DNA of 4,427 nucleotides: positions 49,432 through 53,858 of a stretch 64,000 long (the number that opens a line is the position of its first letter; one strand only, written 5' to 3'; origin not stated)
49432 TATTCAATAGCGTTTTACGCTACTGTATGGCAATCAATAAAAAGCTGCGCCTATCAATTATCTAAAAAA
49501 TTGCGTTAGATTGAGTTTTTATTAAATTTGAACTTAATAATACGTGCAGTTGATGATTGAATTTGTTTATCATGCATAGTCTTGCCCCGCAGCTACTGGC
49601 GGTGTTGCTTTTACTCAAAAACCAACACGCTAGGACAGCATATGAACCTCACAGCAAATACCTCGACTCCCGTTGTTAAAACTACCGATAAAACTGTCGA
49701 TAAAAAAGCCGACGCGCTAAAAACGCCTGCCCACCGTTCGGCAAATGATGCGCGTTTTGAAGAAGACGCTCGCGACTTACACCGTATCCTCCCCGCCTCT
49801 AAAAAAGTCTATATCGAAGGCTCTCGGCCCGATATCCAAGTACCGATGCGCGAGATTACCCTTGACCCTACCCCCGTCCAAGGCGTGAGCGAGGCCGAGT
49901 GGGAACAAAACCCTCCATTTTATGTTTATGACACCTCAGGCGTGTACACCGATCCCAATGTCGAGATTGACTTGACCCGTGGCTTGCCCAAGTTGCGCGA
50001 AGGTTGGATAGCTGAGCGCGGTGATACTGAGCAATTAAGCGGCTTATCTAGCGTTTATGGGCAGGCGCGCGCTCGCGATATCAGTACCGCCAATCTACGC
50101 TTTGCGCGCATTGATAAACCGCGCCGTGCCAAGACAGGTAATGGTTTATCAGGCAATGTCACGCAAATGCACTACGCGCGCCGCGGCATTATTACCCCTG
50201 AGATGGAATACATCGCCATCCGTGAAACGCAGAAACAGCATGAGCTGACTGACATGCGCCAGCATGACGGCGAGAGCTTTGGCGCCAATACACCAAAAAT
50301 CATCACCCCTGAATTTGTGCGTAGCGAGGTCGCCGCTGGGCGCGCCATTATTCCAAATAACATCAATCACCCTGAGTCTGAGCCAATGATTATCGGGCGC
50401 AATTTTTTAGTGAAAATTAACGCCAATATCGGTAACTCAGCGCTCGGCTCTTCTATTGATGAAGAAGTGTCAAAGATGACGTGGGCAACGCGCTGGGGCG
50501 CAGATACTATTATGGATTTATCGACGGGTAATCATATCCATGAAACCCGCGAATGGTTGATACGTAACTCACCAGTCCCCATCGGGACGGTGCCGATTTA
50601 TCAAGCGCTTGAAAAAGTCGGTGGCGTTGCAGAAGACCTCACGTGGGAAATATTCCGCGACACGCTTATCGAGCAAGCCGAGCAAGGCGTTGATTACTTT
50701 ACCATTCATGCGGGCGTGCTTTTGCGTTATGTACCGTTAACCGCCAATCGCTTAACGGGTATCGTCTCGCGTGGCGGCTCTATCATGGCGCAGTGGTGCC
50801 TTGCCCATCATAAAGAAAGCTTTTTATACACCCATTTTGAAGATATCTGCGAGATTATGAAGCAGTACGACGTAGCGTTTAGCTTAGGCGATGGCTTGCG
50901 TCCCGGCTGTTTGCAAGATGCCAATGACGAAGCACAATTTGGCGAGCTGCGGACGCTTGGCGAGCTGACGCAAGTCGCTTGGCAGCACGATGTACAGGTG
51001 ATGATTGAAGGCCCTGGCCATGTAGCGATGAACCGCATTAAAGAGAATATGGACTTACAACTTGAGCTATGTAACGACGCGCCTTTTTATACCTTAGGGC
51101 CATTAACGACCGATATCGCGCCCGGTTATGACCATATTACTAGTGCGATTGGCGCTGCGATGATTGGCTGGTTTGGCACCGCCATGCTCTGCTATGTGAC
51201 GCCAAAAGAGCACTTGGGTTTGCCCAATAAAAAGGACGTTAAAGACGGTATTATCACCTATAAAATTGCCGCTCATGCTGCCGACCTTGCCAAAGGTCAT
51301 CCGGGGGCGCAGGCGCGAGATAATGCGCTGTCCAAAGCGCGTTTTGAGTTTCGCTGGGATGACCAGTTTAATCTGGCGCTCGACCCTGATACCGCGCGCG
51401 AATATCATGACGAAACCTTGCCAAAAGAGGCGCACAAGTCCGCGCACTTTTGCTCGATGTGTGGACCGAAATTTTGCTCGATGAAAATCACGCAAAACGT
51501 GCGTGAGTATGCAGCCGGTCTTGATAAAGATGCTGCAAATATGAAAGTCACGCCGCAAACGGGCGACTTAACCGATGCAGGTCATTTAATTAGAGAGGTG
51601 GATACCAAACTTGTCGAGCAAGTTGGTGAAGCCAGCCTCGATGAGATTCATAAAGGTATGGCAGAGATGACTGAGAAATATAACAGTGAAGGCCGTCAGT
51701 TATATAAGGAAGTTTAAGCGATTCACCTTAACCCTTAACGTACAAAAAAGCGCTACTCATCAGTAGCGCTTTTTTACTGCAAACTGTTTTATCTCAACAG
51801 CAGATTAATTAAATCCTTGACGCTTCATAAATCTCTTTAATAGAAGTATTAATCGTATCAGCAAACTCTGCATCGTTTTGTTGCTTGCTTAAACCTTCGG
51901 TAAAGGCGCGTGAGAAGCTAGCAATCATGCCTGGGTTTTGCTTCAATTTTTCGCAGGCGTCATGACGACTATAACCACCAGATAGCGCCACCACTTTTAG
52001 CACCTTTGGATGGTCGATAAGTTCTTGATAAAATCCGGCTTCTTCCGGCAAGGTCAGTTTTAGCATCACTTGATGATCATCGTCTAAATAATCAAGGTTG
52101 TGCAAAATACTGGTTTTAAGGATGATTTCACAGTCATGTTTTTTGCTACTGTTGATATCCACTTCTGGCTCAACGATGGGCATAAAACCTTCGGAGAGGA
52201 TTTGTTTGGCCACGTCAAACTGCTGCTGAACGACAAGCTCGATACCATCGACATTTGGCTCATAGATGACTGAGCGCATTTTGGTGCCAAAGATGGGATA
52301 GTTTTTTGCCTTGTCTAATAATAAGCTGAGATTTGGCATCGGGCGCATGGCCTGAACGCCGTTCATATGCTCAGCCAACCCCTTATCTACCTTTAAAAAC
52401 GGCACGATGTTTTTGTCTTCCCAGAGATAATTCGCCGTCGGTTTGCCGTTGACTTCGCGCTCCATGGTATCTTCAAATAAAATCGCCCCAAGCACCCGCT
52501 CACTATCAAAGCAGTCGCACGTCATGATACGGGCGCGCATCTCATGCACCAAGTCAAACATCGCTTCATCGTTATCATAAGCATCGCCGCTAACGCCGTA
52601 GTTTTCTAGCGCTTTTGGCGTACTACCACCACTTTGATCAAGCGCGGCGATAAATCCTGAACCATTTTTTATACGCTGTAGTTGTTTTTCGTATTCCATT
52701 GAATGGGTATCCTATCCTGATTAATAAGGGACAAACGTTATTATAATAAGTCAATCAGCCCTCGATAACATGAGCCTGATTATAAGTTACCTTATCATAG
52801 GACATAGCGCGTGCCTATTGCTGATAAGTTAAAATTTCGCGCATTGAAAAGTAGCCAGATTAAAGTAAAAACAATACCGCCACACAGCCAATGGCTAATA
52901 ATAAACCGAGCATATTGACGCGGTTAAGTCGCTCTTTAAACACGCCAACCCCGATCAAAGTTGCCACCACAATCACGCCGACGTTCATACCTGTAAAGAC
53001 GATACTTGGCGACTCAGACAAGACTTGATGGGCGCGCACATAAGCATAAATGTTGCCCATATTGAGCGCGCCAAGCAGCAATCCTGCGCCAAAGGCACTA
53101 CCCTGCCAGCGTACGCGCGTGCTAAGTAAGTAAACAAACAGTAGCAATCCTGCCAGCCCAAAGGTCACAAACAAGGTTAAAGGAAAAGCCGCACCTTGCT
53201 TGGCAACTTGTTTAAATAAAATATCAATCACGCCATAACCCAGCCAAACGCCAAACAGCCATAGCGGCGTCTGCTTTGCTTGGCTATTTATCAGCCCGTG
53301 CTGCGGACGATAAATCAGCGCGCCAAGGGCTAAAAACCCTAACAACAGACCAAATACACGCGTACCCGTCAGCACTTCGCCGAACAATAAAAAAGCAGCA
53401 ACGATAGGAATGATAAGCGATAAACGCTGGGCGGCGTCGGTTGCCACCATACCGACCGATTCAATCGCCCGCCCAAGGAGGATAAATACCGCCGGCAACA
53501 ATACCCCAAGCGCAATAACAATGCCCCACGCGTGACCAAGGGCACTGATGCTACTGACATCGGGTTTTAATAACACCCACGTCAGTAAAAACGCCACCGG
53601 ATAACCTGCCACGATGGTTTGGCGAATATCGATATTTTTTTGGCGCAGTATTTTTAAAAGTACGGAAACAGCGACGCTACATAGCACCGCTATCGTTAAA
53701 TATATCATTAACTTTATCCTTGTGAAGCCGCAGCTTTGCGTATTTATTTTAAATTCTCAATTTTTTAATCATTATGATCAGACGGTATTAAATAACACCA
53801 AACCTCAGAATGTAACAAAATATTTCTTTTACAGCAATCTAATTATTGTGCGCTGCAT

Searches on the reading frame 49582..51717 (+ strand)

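Call 19: search_protein_families(library=pfam, proteins=[window:49582-51717:+], max_evalue=0.00001)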
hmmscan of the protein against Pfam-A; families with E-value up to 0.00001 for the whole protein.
window:49582-51717:+ (711 aa): 2 families
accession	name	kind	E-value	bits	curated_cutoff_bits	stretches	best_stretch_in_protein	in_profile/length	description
PF01964.24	ThiC_Rad_SAM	-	4.9e-189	628.9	25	1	194-638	1-419/420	Radical SAM ThiC family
PF13667.11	ThiC-associated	-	5.3e-34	116.3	27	1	70-150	2-81/81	ThiC-associated domain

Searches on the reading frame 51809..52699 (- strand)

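Call 19: search_protein_families(library=pfam, proteins=[window:51809-52699:-], max_evalue=0.00001)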
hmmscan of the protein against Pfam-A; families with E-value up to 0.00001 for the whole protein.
window:51809-52699:- (296 aa): 1 family
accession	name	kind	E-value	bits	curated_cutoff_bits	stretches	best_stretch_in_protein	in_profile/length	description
PF00274.25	Glycolytic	-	7.8e-09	35.2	22.2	1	10-217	10-214/349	Fructose-bisphosphate aldolase class-I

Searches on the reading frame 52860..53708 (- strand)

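Call 19: search_protein_families(library=pfam, proteins=[window:52860-53708:-], max_evalue=0.00001)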
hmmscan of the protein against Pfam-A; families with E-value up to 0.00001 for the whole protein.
window:52860-53708:- (282 aa): 1 family
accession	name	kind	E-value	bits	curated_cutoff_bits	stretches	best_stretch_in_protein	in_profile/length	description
PF00892.27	EamA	-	2e-09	38.3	28.2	0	149-280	5-134/135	EamA-like transporter family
